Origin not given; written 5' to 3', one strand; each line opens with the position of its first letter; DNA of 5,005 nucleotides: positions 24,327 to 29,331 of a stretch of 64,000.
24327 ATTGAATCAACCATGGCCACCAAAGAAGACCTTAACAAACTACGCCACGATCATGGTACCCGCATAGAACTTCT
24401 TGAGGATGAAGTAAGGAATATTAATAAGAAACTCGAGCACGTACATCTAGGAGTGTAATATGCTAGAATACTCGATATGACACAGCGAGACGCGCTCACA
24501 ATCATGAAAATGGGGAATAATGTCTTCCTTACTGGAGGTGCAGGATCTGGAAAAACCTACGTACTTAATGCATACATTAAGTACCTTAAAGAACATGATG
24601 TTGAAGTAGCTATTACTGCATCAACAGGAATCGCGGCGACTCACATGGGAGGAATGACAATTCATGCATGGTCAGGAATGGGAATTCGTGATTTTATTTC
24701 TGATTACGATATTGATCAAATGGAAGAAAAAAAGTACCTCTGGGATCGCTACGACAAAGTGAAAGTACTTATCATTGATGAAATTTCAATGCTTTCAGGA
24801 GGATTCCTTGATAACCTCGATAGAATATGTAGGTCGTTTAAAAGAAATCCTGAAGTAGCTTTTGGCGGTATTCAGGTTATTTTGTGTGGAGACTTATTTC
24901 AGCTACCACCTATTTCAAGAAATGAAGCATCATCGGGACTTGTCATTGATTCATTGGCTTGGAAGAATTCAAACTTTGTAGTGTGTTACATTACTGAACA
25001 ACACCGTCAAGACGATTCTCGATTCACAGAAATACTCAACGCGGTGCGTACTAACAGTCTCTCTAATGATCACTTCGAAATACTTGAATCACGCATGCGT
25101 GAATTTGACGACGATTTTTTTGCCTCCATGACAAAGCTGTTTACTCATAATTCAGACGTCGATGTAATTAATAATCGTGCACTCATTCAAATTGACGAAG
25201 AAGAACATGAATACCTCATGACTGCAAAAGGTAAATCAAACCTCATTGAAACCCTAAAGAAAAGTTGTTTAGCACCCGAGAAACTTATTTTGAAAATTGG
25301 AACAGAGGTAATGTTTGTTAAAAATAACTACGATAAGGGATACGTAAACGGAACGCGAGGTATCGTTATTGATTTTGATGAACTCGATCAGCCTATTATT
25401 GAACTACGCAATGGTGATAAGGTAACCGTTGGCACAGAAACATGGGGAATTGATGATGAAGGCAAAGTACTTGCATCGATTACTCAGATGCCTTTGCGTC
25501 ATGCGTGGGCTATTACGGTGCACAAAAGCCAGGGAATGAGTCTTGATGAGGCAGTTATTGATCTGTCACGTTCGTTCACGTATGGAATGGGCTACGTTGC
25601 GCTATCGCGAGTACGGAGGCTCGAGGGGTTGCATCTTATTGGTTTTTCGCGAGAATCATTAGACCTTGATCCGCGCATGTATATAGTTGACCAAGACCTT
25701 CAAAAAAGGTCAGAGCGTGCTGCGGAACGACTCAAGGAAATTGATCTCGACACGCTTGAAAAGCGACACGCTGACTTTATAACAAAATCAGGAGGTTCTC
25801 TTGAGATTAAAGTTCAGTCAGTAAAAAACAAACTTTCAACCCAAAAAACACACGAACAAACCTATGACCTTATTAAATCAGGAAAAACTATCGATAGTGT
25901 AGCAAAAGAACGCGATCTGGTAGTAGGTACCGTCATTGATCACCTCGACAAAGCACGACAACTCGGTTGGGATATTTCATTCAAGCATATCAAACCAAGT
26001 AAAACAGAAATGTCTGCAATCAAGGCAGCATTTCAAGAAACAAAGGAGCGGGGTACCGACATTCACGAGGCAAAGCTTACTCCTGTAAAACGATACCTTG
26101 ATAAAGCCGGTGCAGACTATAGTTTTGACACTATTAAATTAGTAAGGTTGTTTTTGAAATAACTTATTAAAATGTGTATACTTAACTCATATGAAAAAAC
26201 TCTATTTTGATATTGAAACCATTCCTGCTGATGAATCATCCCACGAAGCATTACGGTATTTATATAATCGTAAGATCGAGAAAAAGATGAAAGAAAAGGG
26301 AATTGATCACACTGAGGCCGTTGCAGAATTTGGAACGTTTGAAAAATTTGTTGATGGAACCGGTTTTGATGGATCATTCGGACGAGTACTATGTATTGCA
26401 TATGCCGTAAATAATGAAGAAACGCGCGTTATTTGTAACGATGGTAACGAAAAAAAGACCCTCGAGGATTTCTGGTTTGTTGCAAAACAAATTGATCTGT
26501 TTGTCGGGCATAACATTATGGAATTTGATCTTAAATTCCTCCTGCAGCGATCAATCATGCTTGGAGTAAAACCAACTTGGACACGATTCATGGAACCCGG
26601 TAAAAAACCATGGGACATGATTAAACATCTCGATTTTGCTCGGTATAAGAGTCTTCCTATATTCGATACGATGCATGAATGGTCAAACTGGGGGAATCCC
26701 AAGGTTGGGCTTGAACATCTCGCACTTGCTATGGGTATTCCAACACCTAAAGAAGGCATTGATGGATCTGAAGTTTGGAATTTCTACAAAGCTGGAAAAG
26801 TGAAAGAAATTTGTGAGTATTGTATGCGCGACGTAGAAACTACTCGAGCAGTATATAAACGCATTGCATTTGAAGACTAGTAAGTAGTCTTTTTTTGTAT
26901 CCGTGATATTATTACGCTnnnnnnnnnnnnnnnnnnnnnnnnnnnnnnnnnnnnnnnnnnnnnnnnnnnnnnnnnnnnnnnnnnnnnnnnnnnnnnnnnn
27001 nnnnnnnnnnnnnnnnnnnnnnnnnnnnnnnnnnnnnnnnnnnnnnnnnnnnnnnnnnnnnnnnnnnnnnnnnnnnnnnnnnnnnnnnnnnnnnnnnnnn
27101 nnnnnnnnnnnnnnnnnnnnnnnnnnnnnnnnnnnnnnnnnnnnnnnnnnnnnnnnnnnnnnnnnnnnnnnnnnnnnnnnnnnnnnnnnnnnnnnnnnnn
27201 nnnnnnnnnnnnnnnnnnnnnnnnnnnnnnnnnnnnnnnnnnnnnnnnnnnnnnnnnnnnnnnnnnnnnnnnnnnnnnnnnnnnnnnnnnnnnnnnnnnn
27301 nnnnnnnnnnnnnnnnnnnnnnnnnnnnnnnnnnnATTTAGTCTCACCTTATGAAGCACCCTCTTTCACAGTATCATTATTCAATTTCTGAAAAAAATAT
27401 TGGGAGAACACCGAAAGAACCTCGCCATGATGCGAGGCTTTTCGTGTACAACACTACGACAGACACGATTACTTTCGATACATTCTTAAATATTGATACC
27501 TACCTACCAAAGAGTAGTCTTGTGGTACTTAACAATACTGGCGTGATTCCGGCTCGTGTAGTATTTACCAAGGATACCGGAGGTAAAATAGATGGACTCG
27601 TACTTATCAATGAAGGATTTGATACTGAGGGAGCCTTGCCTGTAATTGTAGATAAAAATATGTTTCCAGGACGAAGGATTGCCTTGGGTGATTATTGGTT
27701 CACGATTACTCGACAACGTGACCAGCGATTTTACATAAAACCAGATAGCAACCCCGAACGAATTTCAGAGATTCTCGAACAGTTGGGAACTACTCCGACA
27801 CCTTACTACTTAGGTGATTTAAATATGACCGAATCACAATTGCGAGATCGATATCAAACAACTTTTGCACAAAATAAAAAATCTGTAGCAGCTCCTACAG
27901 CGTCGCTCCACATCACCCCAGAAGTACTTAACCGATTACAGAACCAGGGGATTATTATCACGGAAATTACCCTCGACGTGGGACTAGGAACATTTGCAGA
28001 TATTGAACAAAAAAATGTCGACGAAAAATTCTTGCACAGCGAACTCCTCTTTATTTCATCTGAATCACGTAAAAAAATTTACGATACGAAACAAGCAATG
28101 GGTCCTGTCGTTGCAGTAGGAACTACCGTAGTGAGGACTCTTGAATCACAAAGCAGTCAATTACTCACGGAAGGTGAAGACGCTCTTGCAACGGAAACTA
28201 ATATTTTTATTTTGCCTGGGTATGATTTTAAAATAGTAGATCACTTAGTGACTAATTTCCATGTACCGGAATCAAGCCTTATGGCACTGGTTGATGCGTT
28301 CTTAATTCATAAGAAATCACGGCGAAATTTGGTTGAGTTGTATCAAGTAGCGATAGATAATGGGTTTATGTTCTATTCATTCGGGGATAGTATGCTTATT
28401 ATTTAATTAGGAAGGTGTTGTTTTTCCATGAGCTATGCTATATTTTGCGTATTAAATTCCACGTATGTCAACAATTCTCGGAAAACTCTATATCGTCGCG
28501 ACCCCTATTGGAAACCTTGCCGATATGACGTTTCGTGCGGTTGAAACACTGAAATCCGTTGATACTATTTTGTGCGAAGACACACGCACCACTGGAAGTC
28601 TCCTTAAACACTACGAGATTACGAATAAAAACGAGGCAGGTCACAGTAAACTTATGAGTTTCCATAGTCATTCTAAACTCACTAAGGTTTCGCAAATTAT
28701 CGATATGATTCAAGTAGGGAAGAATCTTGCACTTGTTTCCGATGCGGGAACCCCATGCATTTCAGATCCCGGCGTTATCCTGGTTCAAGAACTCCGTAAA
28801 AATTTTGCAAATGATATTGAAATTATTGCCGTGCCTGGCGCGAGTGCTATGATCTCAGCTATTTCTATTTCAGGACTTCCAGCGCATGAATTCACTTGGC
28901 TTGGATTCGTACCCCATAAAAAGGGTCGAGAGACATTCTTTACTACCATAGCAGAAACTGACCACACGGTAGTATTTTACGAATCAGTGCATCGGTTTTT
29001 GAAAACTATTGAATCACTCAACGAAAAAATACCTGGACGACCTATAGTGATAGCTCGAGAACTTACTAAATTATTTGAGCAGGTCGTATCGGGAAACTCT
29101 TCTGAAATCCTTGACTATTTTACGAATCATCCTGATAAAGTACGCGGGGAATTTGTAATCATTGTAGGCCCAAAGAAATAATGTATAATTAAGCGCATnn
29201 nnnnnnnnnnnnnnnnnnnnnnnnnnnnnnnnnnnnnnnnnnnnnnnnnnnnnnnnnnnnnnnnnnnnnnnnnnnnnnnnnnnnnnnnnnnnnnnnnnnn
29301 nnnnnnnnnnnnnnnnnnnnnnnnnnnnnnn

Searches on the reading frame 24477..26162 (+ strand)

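Call 79: search_protein_families(library=pfam, proteins=[window:24477-26162:+], max_evalue=0.00001)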
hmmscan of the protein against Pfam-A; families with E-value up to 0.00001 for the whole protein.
window:24477-26162:+ (561 aa): 6 families
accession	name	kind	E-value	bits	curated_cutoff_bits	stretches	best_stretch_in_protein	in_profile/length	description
PF05970.20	PIF1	-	3.5e-35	122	25.9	1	9-182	18-193/223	PIF1-like helicase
PF13604.12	AAA_30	-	2.4e-15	57.2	27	1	3-201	6-178/191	AAA domain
PF14493.12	HTH_40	-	1.8e-14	54.2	27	1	458-557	1-89/89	Helix-turn-helix domain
PF13245.12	AAA_19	-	2.6e-14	54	25.1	1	3-146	1-132/134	AAA domain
PF21530.3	Pif1_2B_dom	-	3.7e-10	39.8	23.9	1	256-300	2-47/47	DNA helicase Pif1, 2B domain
PF13401.12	AAA_22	-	1.1e-06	29.4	27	0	15-139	7-123/130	AAA domain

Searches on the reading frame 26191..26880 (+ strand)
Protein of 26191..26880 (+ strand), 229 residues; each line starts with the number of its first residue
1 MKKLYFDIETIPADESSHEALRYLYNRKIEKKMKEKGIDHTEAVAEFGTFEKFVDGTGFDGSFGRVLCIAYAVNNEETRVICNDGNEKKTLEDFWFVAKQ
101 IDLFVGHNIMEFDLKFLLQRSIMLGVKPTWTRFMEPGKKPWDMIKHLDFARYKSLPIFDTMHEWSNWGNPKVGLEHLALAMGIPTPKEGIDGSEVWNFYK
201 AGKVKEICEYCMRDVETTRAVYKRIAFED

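Call 79: search_protein_families(library=pfam, proteins=[window:26191-26880:+], max_evalue=0.00001)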
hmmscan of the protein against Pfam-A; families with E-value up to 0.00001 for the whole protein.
window:26191-26880:+ (229 aa): 2 families
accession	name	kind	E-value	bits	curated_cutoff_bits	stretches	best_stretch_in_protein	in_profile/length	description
PF10108.15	DNA_pol_B_exo2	-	1e-20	74.8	24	1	65-226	10-174/213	Predicted 3'-5' exonuclease related to the exonuclease domain of PolB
PF13482.12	RNase_H_2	-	4.2e-09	37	22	1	56-225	7-164/165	RNase_H superfamily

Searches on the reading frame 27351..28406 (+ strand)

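Call 79: search_protein_families(library=pfam, proteins=[window:27351-28406:+], max_evalue=0.00001)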
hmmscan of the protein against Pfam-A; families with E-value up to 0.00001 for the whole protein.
window:27351-28406:+ (351 aa): 1 family
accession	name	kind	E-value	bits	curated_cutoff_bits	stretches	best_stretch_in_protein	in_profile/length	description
PF02547.20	Queuosine_synth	-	1.5e-91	307.3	25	1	5-350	1-322/322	Queuosine biosynthesis protein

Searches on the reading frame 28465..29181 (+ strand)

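Call 79: search_protein_families(library=pfam, proteins=[window:28465-29181:+], max_evalue=0.00001)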
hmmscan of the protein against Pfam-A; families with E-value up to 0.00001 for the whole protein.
window:28465-29181:+ (238 aa): 1 family
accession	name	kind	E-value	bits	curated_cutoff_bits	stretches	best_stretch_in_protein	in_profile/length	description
PF00590.25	TP_methylase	-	1.5e-32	113.8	27.8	1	7-215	1-211/212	Tetrapyrrole (Corrin/Porphyrin) Methylases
